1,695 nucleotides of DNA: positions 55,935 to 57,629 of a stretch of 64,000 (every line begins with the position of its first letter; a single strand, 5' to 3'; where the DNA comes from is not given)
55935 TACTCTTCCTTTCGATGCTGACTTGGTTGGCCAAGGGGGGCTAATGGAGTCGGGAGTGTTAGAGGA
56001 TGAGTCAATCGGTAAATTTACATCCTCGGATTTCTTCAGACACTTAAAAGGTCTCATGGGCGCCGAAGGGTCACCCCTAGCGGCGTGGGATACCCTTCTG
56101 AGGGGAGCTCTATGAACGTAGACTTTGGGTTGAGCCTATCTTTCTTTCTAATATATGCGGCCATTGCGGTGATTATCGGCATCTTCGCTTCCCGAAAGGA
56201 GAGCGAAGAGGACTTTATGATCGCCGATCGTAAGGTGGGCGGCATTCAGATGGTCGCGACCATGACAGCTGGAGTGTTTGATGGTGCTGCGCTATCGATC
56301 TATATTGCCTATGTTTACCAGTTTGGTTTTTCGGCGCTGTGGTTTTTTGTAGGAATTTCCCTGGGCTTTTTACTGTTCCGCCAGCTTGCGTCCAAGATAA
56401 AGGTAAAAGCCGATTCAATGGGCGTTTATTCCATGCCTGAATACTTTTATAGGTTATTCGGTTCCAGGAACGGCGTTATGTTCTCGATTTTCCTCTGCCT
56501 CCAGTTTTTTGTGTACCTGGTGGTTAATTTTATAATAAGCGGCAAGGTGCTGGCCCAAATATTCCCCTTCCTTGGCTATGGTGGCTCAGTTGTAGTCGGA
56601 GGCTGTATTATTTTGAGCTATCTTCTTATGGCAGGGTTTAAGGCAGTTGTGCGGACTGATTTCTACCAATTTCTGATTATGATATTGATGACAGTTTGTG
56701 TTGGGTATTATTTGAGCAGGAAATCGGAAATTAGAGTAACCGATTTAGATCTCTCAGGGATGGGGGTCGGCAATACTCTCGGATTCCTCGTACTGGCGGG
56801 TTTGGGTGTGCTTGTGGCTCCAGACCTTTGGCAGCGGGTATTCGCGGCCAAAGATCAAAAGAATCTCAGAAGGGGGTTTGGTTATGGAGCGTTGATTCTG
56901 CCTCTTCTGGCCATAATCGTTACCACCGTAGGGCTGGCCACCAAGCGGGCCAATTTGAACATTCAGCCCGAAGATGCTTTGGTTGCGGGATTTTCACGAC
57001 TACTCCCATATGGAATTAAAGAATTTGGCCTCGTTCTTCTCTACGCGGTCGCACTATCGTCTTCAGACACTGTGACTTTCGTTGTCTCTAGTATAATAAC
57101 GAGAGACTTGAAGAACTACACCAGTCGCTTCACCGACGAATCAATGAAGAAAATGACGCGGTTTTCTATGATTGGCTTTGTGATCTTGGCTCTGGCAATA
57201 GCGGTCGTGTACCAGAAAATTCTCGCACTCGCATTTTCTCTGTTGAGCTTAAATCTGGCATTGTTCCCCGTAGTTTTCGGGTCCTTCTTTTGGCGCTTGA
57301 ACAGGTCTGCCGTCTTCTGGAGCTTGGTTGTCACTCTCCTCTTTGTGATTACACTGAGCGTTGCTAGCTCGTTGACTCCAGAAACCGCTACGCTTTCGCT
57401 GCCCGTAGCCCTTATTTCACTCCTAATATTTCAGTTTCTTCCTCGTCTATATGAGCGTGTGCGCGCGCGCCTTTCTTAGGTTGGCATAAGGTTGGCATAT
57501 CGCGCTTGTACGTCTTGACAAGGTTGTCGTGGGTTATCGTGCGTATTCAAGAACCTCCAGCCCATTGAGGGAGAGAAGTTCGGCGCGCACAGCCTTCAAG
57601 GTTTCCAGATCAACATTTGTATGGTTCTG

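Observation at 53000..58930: Low-GC island holding a coupled methyltransferase / novel ParA-like ATPase / Na+:solute symporter operon and a convergent B12-radical SAM enzyme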

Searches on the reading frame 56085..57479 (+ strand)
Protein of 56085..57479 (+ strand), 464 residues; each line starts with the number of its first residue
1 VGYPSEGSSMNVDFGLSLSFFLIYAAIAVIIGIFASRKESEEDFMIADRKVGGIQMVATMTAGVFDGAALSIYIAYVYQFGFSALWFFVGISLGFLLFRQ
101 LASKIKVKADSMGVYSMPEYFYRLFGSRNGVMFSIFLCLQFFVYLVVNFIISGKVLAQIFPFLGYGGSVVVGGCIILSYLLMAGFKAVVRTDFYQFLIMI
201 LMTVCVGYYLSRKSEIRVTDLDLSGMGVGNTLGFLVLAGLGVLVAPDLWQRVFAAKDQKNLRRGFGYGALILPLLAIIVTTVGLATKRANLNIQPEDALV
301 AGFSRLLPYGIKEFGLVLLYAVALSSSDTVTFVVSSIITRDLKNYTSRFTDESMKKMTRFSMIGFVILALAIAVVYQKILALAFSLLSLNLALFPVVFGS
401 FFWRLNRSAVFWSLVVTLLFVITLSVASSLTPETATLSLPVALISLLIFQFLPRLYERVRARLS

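Call 4: search_protein_families(library=pfam, proteins=[window:56085-57479:+], max_evalue=0.01)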
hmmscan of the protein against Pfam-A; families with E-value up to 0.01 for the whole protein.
window:56085-57479:+ (464 aa): 1 family
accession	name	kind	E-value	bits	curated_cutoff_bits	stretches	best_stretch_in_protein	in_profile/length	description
PF00474.23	SSF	-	2.2e-17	63.5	22.8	2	44-205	1-160/406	Sodium:solute symporter family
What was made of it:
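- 56112..57479 (+): SSF: sodium:solute symporter family transporter (455 aa). It is the best-conserved component of the module. Pfam SSF, 63.5 bits (call 4).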

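Call 5: search_protein_families(library=padloc, proteins=[window:56085-57479:+], max_evalue=0.1)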
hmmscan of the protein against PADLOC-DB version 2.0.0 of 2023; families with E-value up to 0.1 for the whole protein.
window:56085-57479:+ (464 aa): 0 families

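Call 6: search_protein_families(library=ncbifam, proteins=[window:56085-57479:+], max_evalue=0.1)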
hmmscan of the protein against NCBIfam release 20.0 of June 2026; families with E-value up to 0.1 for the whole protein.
window:56085-57479:+ (464 aa): 4 families
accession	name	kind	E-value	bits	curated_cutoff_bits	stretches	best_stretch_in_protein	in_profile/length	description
TIGR00813.1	sss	superfamily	2.4e-20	73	184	2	234-416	212-410/411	sodium/solute symporter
TIGR02121.1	Na_Pro_sym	equivalog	3.2e-19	69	515.5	1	20-427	6-440/488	sodium/proline symporter PutP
TIGR02119.1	panF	equivalog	1.4e-11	44.1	328.05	1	22-446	8-461/471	sodium/pantothenate symporter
TIGR03648.1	Na_symport_lg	subfamily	8.7e-10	37.6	320.75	2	22-214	4-194/547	VC_2705 family sodium/solute symporter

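Call 42: find_homologous_proteins(query=window:56112-57479:+, max_evalue=1e-20)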
Query window:56112-57479:+ (455 aa): 420 proteins with E <= 1e-20 among 8000 candidates; the best 120 are listed.
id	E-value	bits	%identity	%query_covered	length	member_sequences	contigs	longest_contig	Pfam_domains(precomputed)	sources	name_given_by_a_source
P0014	7.0e-281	950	100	100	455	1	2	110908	PF00474.24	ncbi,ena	-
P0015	2.7e-196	671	71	99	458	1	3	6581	PF00474.24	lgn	-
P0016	3.7e-185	634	70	94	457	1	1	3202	PF00474.24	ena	-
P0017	1.2e-183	629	68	96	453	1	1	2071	PF00474.24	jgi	jgi:Na+/proline symporter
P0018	9.6e-183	626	68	96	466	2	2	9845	PF00474.24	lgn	-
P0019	2.0e-180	619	67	97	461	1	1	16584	PF00474.24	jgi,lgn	jgi:SSS family solute:Na+ symporter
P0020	8.6e-174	597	64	97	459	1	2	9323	PF00474.24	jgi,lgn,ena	jgi:Na+/proline symporter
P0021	9.7e-174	597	64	96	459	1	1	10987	PF00474.24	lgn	-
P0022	2.8e-173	595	66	96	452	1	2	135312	PF00474.24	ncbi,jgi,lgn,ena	-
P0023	3.0e-173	595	64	97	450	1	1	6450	PF00474.24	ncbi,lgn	-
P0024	3.5e-173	595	64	92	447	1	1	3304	PF00474.24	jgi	-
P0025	8.9e-173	594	64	96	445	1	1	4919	PF00474.24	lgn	-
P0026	1.2e-172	593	63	96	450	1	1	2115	PF00474.24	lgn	-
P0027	1.7e-172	593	64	97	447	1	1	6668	PF00474.24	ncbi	-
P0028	1.0e-171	590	65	96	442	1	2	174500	PF00474.24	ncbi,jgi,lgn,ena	-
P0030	1.4e-171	590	64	96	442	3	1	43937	PF00474.24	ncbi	-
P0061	5.4e-169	581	63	96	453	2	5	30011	PF00474.24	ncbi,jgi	jgi:SSS family solute:Na+ symporter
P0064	1.2e-168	580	61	98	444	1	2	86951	PF00474.24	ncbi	-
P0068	2.0e-168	579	62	96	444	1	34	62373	PF00474.24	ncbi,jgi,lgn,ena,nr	ncbi:MAG: Na+/solute symporter [Parcubacteria group bacterium GW2011_GWF2_44_8b]|nr:MAG: Na+/solute 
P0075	4.9e-168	578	63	91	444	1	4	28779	PF00474.24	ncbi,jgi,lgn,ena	-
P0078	5.8e-168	578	63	96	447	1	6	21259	PF00474.24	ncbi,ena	-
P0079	6.0e-168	578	62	96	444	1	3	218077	PF00474.24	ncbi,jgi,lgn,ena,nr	ncbi:sodium:solute symporter family protein [Candidatus Woesearchaeota archaeon]|nr:sodium:solute sy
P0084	8.2e-168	577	62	98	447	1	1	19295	PF00474.24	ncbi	-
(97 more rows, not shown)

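Call 43: find_encoding_contigs(protein=P0014, flank=3000, max_places=3)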
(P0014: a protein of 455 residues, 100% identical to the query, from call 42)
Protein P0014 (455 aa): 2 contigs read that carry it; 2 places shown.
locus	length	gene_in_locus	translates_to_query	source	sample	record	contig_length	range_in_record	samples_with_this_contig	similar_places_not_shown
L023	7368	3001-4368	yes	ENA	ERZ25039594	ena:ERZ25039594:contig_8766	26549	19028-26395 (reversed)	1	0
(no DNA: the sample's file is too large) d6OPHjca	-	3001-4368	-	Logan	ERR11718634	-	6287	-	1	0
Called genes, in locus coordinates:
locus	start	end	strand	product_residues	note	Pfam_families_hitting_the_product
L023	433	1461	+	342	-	PF13489:Methyltransf_23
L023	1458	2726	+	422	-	PF10609:ParA (weak)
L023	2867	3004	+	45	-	-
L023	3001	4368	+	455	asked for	PF00474:SSF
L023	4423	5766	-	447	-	PF02310:B12-binding, PF04055:Radical_SAM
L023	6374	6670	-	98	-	-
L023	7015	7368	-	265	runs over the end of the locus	-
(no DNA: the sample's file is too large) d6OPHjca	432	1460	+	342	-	PF13489:Methyltransf_23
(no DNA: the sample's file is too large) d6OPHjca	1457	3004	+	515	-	PF10609:ParA (weak)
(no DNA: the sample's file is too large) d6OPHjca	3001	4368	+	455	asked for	PF00474:SSF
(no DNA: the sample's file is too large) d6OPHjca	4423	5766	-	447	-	PF02310:B12-binding, PF04055:Radical_SAM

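Call 44: find_encoding_contigs(protein=P0068, flank=8000, max_places=4)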
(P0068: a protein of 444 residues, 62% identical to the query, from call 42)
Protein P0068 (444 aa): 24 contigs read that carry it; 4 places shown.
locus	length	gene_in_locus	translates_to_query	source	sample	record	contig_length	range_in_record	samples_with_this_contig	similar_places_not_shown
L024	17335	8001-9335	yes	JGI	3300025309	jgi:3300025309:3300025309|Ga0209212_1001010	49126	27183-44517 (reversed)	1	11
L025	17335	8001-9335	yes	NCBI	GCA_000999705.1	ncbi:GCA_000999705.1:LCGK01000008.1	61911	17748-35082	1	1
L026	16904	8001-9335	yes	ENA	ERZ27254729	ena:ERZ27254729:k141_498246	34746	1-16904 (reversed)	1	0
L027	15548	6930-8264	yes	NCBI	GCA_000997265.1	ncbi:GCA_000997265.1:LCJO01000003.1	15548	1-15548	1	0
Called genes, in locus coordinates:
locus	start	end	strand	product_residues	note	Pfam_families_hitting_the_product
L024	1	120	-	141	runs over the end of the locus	-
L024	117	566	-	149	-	PF00889:EF_TS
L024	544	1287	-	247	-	PF00318:Ribosomal_S2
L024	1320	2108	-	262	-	PF03462:PCRF, PF00472:RF-1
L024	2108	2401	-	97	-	PF01197:Ribosomal_L31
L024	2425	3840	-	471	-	PF13406:SLT_2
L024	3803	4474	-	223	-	PF01386:Ribosomal_L25p, PF14693:Ribosomal_TL5_C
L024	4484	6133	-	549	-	PF01565:FAD_binding_4, PF02913:FAD-oxidase_C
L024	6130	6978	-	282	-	PF01116:F_bP_aldolase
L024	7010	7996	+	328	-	PF00294:PfkB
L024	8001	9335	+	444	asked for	PF00474:SSF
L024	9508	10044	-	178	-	PF01936:NYN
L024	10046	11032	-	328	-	PF02779:Transket_pyr, PF02780:Transketolase_C, PF22613:Transketolase_C_1, PF17147:PFOR_II (faint)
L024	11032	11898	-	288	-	PF13292:DXP_synthase_N (weak), PF00456:Transketolase_N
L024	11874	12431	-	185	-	PF00834:Ribul_P_3_epim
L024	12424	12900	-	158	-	PF02502:LacAB_rpiB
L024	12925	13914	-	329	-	PF00044:Gp_dh_N, PF02800:Gp_dh_C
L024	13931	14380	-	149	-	PF02643:DUF192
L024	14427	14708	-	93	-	PF00076:RRM_1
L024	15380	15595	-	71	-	-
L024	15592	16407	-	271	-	PF03848:TehB, PF01135:PCMT (weak), PF13489:Methyltransf_23 (weak), PF01209:Ubie_methyltran, PF13847:Methyltransf_31, PF08241:Methyltransf_11, PF08242:Methyltransf_12, PF13649:Methyltransf_25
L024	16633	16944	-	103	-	-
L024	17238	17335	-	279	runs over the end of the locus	PF01435:Peptidase_M48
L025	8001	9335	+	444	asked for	PF00474:SSF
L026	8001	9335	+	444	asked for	PF00474:SSF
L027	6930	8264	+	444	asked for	PF00474:SSF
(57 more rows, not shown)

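Call 45: find_encoding_contigs(protein=P0079, flank=8000, max_places=3)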
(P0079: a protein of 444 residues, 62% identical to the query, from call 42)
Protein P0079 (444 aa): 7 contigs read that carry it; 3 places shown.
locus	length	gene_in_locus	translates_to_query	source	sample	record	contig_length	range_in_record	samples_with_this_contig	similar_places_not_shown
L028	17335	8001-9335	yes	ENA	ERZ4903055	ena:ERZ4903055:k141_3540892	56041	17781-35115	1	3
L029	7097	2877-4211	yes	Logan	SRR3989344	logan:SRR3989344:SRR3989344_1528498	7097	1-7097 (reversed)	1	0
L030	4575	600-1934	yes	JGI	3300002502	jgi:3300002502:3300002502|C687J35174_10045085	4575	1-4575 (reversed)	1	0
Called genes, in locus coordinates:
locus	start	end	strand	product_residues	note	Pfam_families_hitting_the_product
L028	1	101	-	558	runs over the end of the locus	PF03485:Arg_tRNA_synt_N, PF00750:tRNA-synt_1d, PF05746:DALR_1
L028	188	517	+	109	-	-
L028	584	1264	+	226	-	-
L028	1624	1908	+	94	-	-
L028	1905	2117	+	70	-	-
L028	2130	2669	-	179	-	PF13671:AAA_33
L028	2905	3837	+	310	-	PF01636:APH (weak)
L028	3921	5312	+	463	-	PF00919:UPF0004, PF04055:Radical_SAM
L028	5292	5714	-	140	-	-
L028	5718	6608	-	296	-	PF08538:DUF1749, PF00561:Abhydrolase_1 (faint), PF12146:Hydrolase_4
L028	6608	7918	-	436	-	PF01071:GARS_A, PF02843:GARS_C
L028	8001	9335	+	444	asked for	PF00474:SSF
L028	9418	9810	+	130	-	PF01588:tRNA_bind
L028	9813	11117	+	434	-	PF02878:PGM_PMM_I, PF02879:PGM_PMM_II, PF02880:PGM_PMM_III, PF00408:PGM_PMM_IV (weak)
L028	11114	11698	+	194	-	-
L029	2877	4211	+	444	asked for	PF00474:SSF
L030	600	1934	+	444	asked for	PF00474:SSF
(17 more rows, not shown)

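Call 51: search_solved_structures(query=window:56112-57479:+, max_evalue=0.001)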
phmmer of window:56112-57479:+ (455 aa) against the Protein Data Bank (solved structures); distinct sequences matched with E-value up to 0.001: 0.

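Call 78: find_encoding_contigs(protein=P0022, flank=7000, max_places=1)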
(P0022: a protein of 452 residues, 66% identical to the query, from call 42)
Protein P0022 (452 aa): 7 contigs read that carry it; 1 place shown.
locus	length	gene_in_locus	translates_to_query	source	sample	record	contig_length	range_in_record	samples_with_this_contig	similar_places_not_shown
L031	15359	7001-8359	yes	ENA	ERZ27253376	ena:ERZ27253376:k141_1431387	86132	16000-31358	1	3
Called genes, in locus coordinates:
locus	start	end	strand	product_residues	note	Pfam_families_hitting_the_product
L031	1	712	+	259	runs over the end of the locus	PF00730:HhH-GPD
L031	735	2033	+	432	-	PF22694:CtpB_N-like (faint), PF00595:PDZ, PF13180:PDZ_2 (weak), PF17820:PDZ_6, PF03572:Peptidase_S41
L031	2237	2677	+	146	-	PF01281:Ribosomal_L9_N, PF03948:Ribosomal_L9_C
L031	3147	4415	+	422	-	-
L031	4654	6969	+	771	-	PF01326:PPDK_N, PF00391:PEP-utilizers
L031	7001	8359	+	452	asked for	PF00474:SSF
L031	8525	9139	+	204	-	PF00877:NLPC_P60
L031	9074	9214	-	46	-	-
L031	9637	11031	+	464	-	PF00391:PEP-utilizers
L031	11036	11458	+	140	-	PF00856:SET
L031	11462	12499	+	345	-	PF00391:PEP-utilizers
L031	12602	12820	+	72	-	-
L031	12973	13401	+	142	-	-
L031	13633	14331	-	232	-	-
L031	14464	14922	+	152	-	-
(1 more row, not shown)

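Call 79: find_encoding_contigs(protein=P0028, flank=7000, max_places=1)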
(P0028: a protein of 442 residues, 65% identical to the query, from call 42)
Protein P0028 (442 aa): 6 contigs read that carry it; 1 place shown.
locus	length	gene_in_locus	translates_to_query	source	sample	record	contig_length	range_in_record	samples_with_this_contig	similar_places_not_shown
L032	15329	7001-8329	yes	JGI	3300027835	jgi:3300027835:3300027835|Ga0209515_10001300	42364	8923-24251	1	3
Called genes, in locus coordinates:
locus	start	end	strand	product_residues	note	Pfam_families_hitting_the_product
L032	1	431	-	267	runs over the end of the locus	PF25133:TYW2_N_2, PF13649:Methyltransf_25 (faint), PF02475:TRM5-TYW2_MTfase, PF05175:MTS, PF06325:PrmA (weak), PF13847:Methyltransf_31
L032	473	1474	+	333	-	-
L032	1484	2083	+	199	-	-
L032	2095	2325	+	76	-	-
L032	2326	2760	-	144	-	-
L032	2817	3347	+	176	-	-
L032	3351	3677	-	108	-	-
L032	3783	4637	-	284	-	PF13610:DDE_Tnp_IS240, PF13683:rve_3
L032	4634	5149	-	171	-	PF13482:RNase_H_2, PF10108:DNA_pol_B_exo2, PF03104:DNA_pol_B_exo1 (weak)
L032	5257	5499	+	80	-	-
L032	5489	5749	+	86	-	-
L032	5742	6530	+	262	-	-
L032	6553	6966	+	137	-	-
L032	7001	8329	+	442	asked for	PF00474:SSF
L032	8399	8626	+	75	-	-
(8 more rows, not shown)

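Call 88: list_cluster_members(proteins=[P0014, P0134, P0061, P0023, P0027, P0030, P0075, P0078, P0084, P0064])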
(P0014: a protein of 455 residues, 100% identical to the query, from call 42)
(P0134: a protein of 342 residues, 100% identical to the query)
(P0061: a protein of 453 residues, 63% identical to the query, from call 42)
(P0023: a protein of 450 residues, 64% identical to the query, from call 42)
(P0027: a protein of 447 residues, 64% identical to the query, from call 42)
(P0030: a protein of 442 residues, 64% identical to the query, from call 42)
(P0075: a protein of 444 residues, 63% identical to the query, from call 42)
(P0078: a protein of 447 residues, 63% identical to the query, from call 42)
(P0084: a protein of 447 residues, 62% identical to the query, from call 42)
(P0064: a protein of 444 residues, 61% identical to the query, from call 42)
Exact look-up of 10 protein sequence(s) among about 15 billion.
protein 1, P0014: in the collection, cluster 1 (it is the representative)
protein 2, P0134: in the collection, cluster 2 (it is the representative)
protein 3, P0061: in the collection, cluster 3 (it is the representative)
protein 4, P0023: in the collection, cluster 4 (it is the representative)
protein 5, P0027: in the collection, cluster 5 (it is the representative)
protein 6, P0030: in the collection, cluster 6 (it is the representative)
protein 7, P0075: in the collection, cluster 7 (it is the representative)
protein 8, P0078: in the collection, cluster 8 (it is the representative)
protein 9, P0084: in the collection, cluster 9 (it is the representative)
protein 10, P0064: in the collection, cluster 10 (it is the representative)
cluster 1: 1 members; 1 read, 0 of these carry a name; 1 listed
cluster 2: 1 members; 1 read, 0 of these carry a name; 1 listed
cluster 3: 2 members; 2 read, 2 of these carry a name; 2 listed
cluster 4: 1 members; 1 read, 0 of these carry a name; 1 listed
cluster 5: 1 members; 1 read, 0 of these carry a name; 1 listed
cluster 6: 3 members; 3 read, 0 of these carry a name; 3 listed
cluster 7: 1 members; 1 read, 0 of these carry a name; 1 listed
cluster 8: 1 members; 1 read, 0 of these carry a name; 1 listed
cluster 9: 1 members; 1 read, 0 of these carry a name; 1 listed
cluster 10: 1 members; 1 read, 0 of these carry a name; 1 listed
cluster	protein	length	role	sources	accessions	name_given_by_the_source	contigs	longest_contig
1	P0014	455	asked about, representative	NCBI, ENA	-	-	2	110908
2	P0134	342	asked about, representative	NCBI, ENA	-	-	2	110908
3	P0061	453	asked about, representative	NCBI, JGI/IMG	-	SSS family solute:Na+ symporter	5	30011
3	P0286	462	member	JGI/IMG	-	solute:Na+ symporter, SSS family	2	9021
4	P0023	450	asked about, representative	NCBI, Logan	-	-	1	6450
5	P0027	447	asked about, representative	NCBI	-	-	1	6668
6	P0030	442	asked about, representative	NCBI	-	-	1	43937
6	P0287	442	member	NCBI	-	-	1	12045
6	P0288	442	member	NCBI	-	-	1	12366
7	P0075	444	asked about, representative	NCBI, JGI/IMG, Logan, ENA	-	-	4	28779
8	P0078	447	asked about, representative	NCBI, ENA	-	-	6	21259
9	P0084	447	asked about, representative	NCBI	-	-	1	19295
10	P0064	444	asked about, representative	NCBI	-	-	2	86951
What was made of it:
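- Tried and rejected: The cluster look-up returned no names or accessions (call 88).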
